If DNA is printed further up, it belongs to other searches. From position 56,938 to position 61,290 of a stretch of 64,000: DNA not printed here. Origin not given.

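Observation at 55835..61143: Translationally coupled AAA_14/DUF4143 ATPase plus giant STAND NTPase with a C-terminal nuclease-like module: candidate two-gene defence system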

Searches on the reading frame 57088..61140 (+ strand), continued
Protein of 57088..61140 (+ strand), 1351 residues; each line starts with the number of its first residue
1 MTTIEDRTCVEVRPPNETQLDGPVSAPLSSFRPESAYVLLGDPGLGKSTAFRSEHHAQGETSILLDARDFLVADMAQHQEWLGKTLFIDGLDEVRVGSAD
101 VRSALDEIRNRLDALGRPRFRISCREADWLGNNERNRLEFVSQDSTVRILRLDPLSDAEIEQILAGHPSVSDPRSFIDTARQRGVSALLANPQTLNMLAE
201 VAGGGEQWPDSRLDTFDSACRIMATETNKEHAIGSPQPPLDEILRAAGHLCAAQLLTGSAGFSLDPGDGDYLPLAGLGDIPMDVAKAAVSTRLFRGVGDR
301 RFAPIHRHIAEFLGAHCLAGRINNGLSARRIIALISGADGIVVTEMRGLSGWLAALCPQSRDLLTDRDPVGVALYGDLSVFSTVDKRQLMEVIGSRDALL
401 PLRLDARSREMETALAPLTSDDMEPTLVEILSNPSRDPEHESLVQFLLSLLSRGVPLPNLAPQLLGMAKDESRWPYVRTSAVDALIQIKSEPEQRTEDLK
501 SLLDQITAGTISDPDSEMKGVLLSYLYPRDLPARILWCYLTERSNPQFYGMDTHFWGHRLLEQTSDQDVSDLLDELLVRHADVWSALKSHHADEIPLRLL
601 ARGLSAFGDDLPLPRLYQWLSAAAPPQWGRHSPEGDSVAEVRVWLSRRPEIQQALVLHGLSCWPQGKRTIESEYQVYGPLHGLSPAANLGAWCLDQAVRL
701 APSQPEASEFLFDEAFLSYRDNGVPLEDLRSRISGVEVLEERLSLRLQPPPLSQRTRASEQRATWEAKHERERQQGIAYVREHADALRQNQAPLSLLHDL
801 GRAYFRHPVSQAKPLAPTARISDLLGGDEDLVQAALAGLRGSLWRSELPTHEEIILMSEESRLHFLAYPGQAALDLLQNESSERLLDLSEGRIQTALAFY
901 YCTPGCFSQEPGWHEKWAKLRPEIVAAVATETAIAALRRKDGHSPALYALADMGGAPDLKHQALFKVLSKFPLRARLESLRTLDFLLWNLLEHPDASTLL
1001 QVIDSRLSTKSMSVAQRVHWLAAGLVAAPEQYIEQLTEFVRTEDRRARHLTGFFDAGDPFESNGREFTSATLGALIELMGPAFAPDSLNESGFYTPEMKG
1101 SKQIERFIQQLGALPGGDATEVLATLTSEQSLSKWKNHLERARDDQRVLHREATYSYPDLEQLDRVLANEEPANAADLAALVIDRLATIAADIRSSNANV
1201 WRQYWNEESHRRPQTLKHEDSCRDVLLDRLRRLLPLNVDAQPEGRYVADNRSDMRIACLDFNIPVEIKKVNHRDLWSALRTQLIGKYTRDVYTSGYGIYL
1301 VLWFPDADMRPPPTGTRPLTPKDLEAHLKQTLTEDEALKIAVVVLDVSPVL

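Call 42: search_protein_families(library=ncbifam, proteins=[L011:6001-10071:+, L052:6001-10020:+, L021:6001-10050:+, L025:6001-10149:+, L048:6001-10131:+, L067:6001-10209:+, L050:6001-10020:+], max_evalue=1e-10)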
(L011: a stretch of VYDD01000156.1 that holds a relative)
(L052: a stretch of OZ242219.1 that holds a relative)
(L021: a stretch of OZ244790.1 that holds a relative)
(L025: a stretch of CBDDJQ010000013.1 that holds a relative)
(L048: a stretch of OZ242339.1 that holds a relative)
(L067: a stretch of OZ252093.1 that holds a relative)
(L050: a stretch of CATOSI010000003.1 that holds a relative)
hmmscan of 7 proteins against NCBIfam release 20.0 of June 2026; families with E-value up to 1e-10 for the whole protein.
L011:6001-10071:+ (1357 aa): 2 families
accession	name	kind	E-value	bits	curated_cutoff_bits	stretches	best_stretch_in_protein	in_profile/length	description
NF058535.1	antiphage_EruA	equivalog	1e-266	888.6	1000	1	18-1356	11-1318/1318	NACHT domain-containing antiphage protein EruA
NF058534.1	antiphage_HyoA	equivalog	1.9e-51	174.9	1200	1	102-1356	158-1428/1430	NACHT domain-containing antiphage protein HyoA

L052:6001-10020:+ (1340 aa): 2 families
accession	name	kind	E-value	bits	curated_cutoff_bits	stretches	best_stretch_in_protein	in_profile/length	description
NF058535.1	antiphage_EruA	equivalog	2.7e-263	877.3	1000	1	26-1340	15-1318/1318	NACHT domain-containing antiphage protein EruA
NF058534.1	antiphage_HyoA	equivalog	3.7e-54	183.9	1200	1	142-1330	195-1413/1430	NACHT domain-containing antiphage protein HyoA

L021:6001-10050:+ (1350 aa): 2 families
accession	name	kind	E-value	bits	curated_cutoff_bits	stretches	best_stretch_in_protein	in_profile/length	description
NF058535.1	antiphage_EruA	equivalog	5.1e-294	979.1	1000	1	18-1350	8-1318/1318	NACHT domain-containing antiphage protein EruA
NF058534.1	antiphage_HyoA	equivalog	1e-54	185.7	1200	1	133-1349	187-1427/1430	NACHT domain-containing antiphage protein HyoA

L025:6001-10149:+ (1383 aa): 2 families
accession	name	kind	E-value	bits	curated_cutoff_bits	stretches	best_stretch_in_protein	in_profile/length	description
NF058535.1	antiphage_EruA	equivalog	9.3e-274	911.9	1000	1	18-1383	10-1318/1318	NACHT domain-containing antiphage protein EruA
NF058534.1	antiphage_HyoA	equivalog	1.3e-42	145.7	1200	1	313-1343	345-1386/1430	NACHT domain-containing antiphage protein HyoA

L048:6001-10131:+ (1377 aa): 2 families
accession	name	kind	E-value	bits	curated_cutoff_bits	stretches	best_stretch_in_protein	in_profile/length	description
NF058535.1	antiphage_EruA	equivalog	7.5e-263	875.8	1000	1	18-1376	12-1317/1318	NACHT domain-containing antiphage protein EruA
NF058534.1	antiphage_HyoA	equivalog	5.1e-32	110.5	1200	1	308-822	361-856/1430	NACHT domain-containing antiphage protein HyoA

L067:6001-10209:+ (1403 aa): 2 families
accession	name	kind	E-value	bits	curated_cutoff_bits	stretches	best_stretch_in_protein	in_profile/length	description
NF058535.1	antiphage_EruA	equivalog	8.2e-257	855.8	1000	1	13-1403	8-1318/1318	NACHT domain-containing antiphage protein EruA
NF058534.1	antiphage_HyoA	equivalog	3.2e-48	164.2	1200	2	949-1402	975-1427/1430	NACHT domain-containing antiphage protein HyoA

L050:6001-10020:+ (1340 aa): 2 families
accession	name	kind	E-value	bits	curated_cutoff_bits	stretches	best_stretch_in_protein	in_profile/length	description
NF058535.1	antiphage_EruA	equivalog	1.5e-258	861.6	1000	1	8-1340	2-1318/1318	NACHT domain-containing antiphage protein EruA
NF058534.1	antiphage_HyoA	equivalog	1.6e-48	165.2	1200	2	139-766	196-829/1430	NACHT domain-containing antiphage protein HyoA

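Call 44: search_dna_similar(query=window:57088-61140:+, collection=plasmids, mode=protein, max_rows=25)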
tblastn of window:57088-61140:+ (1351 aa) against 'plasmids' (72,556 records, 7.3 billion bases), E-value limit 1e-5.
Records with a match: 42; places in all: 43; records where one place covers at least 80% of the query: 3.
Best place of each record, by identity: <60% 42.
By first word of the organism name: Rhizobium 10; Bradyrhizobium 5; Agrobacterium 5; Vibrio 2; Pantoea 2; Burkholderia 2; Rhodococcus 2; Bacillus 2; Paracoccus 1; Ralstonia 1; and 10 more.
By predicted mobility (MOB-suite, as given by PLSDB): conjugative 23; non-mobilizable 13; mobilizable 6.
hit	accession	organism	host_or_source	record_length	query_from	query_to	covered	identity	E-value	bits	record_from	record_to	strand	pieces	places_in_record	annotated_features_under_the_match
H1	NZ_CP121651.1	Bradyrhizobium sp. CB82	Stylosanthes guianensis,cell culture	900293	6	1348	99%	26.6%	7e-76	286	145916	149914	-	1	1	hypothetical protein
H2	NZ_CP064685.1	Bradyrhizobium sp. CW1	Acmispon strigosus,cell culture,bulk ...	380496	1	1348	90%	28.2%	4e-42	314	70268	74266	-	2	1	hypothetical protein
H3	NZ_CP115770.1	Paracoccus sediminicola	cell culture,sediment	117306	38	1304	94%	24.6%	2e-37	162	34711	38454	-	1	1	hypothetical protein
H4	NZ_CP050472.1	Vibrio campbellii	single cell,seawater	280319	28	1309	71%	26.7%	1e-45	323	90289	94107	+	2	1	hypothetical protein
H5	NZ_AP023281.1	Agrobacterium vitis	Vitis vinifera,grapevine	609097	28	1348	62%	29.8%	1e-44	267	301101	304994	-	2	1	hypothetical protein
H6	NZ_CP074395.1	Agrobacterium salinitolerans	Cotton,tiaaue sample,root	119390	1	1348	58%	30.1%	4e-40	257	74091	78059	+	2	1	hypothetical protein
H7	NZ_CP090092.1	Rhizobium leguminosarum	Galega,Cell culture,Plant nodule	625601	27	1348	54%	32.0%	2e-39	259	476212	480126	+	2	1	hypothetical protein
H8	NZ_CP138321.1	Agrobacterium fabrum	Blueberry,Crown gall tissues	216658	28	1348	56%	30.5%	1e-37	252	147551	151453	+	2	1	hypothetical protein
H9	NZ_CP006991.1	Rhizobium etli bv. mimosae str. IE4771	Phaseolus vulgaris,whole organism,nodule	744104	24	1348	56%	29.8%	3e-32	233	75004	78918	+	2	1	hypothetical protein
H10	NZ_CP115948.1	Ralstonia solanacearum MolK2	Musa sp.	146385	12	1348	52%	31.5%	2e-40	277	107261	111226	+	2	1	hypothetical protein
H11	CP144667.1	Agrobacterium tumefaciens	Sedum,cell culture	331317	28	1348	54%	30.4%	4e-36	247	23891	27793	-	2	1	hypothetical protein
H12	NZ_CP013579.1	Rhizobium phaseoli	Phaseolus vulgaris,Whole ...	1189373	28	1348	52%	31.0%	3e-35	242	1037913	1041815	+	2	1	record has no annotation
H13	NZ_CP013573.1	Rhizobium phaseoli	Phaseolus vulgaris,Whole ...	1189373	28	1348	52%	31.0%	3e-35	242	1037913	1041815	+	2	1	record has no annotation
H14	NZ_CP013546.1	Rhizobium phaseoli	Phaseolus vulgaris,Whole ...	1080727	28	1348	52%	31.0%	1e-34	239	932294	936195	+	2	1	record has no annotation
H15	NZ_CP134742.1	Pantoea agglomerans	cell culture,Water from creek adjacent ...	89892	26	1348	46%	31.6%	2e-36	265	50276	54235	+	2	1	hypothetical protein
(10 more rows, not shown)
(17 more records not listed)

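Call 45: get_annotated_region(hit=H15, flank=5000)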
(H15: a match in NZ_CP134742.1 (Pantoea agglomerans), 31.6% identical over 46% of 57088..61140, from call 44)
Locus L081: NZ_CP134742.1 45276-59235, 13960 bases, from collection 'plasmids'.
description: Pantoea agglomerans strain FC61912-B plasmid pFC61912-B_E, complete sequence
organism: Pantoea agglomerans (NCBI taxid 549)
taxonomy: Bacteria; Pseudomonadota; Gammaproteobacteria; Enterobacterales; Erwiniaceae; Pantoea; Pantoea agglomerans
host: -; source: cell culture,Water from creek adjacent to crop field; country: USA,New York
typing (MOB-suite, as given by PLSDB): non-mobilizable; replicon rep_cluster_2315; mating-pair formation MPF_G
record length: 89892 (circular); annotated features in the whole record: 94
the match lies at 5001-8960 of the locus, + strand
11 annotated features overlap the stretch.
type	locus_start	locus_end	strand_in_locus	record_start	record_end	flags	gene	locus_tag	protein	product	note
CDS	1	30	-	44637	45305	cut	-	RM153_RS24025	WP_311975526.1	recombinase family protein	GO:0006310 - DNA recombination [Evidence IEA]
CDS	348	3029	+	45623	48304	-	ppl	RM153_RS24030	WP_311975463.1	anti-phage protein Ppl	GO:0051607 - defense response to virus [Evidence IEA]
CDS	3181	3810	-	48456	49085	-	-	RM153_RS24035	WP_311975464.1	hypothetical protein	-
CDS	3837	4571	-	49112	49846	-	-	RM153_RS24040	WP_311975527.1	tyrosine-type recombinase/integrase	GO:0015074 - DNA integration [Evidence IEA]; GO:0006310 - DNA recombination [Evidence IEA]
CDS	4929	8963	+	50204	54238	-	-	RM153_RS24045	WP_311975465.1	hypothetical protein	-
CDS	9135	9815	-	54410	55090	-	-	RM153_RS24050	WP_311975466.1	hypothetical protein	-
CDS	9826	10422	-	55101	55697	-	-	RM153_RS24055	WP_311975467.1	hypothetical protein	-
CDS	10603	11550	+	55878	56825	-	-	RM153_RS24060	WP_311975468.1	Abi family protein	-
CDS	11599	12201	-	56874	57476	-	-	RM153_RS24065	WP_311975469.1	hypothetical protein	-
CDS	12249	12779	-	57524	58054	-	-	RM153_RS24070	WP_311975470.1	hypothetical protein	-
CDS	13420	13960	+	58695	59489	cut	-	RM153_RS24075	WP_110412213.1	ParA family protein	-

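Call 46: get_annotated_region(hit=H1, flank=5000)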
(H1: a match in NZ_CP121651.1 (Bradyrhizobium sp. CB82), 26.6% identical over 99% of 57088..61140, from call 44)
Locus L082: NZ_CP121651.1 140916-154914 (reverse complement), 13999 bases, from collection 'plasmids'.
description: Bradyrhizobium sp. CB82 plasmid pCB82_1, complete sequence
organism: Bradyrhizobium sp. CB82 (NCBI taxid 3039159)
taxonomy: Bacteria; Pseudomonadota; Alphaproteobacteria; Hyphomicrobiales; Nitrobacteraceae; Bradyrhizobium; Bradyrhizobium sp. CB82
host: -; source: Stylosanthes guianensis,cell culture; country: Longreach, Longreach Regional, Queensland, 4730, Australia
typing (MOB-suite, as given by PLSDB): conjugative; replicon rep_cluster_506; relaxase MOBP; mating-pair formation MPF_T
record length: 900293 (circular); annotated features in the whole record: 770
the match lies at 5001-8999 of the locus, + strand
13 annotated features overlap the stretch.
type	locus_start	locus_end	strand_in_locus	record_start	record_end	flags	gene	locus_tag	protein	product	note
CDS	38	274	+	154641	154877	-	-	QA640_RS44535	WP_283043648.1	hypothetical protein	-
CDS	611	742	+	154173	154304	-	-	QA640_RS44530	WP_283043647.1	hypothetical protein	-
CDS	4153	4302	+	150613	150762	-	-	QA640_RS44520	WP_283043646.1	hypothetical protein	-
CDS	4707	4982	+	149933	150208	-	-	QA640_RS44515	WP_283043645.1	DUF6680 family protein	-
CDS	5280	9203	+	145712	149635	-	-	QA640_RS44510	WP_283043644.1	hypothetical protein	-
CDS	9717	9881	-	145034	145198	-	-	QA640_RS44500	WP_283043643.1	hypothetical protein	-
CDS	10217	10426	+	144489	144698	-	-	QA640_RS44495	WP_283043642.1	hypothetical protein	-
CDS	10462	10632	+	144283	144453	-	-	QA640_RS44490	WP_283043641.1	hypothetical protein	-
CDS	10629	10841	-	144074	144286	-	-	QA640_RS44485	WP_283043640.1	hypothetical protein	-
CDS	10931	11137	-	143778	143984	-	-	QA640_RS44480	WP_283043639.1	hypothetical protein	-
CDS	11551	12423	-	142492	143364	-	-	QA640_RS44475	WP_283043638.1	ABC transporter substrate-binding protein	-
CDS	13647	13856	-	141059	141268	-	-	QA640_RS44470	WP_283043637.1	hypothetical protein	-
CDS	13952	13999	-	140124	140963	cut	-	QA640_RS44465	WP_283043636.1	methyltransferase domain-containing protein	-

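Call 47: get_annotated_region(hit=H10, flank=5000)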
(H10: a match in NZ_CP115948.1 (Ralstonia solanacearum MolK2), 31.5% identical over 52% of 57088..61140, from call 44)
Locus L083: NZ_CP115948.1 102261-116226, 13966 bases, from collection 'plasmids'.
description: Ralstonia solanacearum MolK2 plasmid pm01, complete sequence
organism: Ralstonia solanacearum MolK2 (NCBI taxid 564065)
taxonomy: Bacteria; Pseudomonadota; Betaproteobacteria; Burkholderiales; Burkholderiaceae; Ralstonia; Ralstonia solanacearum; Ralstonia solanacearum MolK2
host: -; source: Musa sp.; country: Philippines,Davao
typing (MOB-suite, as given by PLSDB): non-mobilizable; replicon rep_cluster_371; mating-pair formation MPF_F
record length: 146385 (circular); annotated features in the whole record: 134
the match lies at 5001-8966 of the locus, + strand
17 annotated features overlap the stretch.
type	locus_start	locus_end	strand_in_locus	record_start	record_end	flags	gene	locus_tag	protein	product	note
CDS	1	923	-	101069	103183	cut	-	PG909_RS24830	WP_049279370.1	phage integrase family protein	-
CDS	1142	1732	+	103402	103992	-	-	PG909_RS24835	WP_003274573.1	hypothetical protein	-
CDS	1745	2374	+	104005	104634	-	-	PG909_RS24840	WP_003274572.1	hypothetical protein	-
CDS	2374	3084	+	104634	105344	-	-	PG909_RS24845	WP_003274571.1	RES family NAD+ phosphorylase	-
CDS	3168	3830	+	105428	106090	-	-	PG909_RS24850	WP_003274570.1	competence protein CoiA family protein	-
CDS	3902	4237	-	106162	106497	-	-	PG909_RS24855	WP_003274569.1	hypothetical protein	-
CDS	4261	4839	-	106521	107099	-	-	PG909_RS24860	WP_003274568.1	hypothetical protein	-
CDS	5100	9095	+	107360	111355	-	-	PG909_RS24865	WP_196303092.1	hypothetical protein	-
CDS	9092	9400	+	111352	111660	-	-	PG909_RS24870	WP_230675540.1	hypothetical protein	-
CDS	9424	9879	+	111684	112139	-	-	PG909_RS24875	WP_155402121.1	hypothetical protein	-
CDS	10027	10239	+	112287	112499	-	-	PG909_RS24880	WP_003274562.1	hypothetical protein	-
CDS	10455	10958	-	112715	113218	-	-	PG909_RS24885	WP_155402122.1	hypothetical protein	-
CDS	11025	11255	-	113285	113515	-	-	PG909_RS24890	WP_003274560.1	hypothetical protein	-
CDS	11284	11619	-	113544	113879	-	-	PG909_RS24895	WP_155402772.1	hypothetical protein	-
CDS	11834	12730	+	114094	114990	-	-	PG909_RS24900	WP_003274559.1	hypothetical protein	-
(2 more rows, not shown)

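Call 48: search_protein_families(library=ncbifam, proteins=[L081:4929-8960:+, L082:5280-9200:+, L083:5100-9092:+], max_evalue=0.00001)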
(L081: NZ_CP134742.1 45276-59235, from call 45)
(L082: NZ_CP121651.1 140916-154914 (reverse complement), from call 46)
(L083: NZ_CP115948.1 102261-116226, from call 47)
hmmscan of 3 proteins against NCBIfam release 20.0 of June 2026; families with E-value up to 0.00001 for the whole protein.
L081:4929-8960:+ (1344 aa): 2 families
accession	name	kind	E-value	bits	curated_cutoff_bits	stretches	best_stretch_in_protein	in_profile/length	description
NF058535.1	antiphage_EruA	equivalog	1.3e-232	775.6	1000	1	24-1344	15-1318/1318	NACHT domain-containing antiphage protein EruA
NF058534.1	antiphage_HyoA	equivalog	3.3e-24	84.6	1200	1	136-647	197-722/1430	NACHT domain-containing antiphage protein HyoA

L082:5280-9200:+ (1307 aa): 2 families
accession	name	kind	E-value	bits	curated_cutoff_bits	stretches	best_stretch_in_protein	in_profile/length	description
NF058535.1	antiphage_EruA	equivalog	0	1034.8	1000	1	2-1240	93-1318/1318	NACHT domain-containing antiphage protein EruA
NF058534.1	antiphage_HyoA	equivalog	1e-33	116.1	1200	1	41-918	200-1099/1430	NACHT domain-containing antiphage protein HyoA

L083:5100-9092:+ (1331 aa): 2 families
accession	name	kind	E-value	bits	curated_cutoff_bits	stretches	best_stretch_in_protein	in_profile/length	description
NF058535.1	antiphage_EruA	equivalog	1.9e-237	791.6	1000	1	1-1289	35-1318/1318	NACHT domain-containing antiphage protein EruA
NF058534.1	antiphage_HyoA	equivalog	1.4e-14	52.7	1200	1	90-451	195-546/1430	NACHT domain-containing antiphage protein HyoA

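Call 71: find_encoding_contigs(protein=window:57088-61140:+, flank=10000, max_places=3)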
Protein window:57088-61140:+ (1351 aa): no gene with exactly this product is on record in the collection.
